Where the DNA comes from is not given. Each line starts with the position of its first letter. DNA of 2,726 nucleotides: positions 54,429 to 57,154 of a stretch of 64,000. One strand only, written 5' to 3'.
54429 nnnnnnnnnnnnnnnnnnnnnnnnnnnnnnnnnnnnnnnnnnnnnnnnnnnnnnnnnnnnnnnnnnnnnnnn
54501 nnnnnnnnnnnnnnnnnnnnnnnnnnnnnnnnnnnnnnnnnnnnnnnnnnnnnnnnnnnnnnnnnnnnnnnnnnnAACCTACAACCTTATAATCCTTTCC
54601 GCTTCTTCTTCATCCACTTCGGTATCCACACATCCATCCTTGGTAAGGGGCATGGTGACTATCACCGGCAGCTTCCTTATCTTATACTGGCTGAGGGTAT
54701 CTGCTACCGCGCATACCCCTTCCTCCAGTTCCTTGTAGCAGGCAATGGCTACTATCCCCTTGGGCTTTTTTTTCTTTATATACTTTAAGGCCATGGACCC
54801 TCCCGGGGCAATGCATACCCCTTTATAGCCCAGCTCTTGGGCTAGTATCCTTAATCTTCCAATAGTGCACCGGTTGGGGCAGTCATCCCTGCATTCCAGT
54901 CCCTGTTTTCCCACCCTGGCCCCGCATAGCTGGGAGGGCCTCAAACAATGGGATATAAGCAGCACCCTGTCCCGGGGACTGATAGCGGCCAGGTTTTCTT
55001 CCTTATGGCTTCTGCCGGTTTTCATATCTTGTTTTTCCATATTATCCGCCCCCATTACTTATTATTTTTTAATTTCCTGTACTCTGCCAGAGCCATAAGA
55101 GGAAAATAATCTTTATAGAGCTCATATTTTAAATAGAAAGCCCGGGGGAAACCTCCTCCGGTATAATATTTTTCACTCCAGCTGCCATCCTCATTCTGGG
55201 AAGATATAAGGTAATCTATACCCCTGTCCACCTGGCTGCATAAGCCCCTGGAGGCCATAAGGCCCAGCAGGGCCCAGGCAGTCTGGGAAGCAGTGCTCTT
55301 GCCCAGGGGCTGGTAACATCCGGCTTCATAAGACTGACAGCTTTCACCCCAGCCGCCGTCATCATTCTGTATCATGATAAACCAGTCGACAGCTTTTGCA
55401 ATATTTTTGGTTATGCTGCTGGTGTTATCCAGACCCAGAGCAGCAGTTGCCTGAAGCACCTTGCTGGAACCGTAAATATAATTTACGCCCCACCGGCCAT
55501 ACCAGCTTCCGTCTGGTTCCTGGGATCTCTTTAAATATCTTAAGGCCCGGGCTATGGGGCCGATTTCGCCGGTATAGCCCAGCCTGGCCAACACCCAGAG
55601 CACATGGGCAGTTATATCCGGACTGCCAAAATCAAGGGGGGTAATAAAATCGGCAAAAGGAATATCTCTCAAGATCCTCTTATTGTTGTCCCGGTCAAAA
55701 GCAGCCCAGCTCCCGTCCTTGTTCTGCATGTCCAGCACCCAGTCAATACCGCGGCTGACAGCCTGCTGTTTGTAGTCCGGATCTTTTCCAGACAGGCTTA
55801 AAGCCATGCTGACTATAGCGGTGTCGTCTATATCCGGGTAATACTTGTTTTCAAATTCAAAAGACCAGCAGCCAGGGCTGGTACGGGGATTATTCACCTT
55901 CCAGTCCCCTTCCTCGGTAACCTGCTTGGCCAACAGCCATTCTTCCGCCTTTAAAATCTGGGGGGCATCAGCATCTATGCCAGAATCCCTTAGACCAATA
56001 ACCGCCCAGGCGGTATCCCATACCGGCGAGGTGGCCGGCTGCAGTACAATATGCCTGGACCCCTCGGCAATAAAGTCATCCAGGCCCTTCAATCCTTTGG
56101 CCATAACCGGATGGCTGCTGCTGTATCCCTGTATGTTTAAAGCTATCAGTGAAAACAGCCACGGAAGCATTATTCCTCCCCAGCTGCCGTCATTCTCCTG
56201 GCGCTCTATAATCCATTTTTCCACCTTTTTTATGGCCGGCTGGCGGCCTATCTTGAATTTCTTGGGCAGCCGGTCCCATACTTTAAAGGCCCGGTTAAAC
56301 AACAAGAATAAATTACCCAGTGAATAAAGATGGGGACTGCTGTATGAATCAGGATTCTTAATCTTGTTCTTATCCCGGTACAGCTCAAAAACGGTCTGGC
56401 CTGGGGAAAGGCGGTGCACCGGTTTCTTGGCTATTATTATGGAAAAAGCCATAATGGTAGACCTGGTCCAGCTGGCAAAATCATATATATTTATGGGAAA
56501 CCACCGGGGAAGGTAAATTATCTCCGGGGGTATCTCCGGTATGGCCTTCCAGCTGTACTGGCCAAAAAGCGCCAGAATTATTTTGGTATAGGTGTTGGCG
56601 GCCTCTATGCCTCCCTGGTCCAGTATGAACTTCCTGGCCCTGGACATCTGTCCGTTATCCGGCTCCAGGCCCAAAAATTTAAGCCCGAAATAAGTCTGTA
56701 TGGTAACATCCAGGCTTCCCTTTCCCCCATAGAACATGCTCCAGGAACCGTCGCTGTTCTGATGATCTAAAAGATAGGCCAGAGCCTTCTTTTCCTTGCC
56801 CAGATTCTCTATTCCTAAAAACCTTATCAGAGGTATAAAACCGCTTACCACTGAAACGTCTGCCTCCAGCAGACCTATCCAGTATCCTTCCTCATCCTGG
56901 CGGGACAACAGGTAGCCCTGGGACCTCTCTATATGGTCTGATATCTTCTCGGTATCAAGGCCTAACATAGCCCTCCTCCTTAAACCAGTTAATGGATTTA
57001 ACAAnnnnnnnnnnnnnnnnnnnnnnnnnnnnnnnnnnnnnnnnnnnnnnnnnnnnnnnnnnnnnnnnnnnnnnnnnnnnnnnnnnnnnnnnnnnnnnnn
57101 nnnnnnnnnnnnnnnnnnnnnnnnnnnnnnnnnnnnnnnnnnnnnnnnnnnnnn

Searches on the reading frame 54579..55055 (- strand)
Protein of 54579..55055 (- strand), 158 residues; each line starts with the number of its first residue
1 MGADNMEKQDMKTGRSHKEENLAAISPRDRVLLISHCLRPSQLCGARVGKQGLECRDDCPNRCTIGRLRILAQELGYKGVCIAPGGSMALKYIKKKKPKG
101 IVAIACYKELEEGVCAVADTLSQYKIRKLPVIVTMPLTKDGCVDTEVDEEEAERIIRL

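Call 51: search_protein_families(library=pfam, proteins=[window:54579-55055:-], max_evalue=0.00001)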
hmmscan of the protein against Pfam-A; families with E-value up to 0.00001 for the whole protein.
window:54579-55055:- (158 aa): 1 family
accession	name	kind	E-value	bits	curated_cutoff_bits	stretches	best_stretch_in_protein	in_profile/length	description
PF01976.22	DUF116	-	2e-27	96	25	1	19-155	30-154/155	Protein of unknown function DUF116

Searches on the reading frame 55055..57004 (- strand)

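Call 51: search_protein_families(library=pfam, proteins=[window:55055-57004:-], max_evalue=0.00001)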
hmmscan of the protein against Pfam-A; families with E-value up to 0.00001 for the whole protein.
window:55055-57004:- (649 aa): 5 families
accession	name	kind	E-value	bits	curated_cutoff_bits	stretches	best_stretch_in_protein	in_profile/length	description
PF13243.12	SQHop_cyclase_C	-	2.2e-134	447.9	26.1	1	326-644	2-319/319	Squalene-hopene cyclase C-terminal domain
PF13249.12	SQHop_cyclase_N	-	1.2e-107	359.8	26.2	1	25-314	1-288/291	Squalene-hopene cyclase N-terminal domain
PF07678.20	TED_complement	-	1.3e-06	28.2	22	0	532-590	113-170/312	A-macroglobulin TED domain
PF00432.27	Prenyltrans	-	1.9e-06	28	26.5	0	517-624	36-133/304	Prenyltransferase alpha-alpha toroid domain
PF09492.16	Pec_lyase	-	7.8e-06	25.8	22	0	406-436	55-84/292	Pectic acid lyase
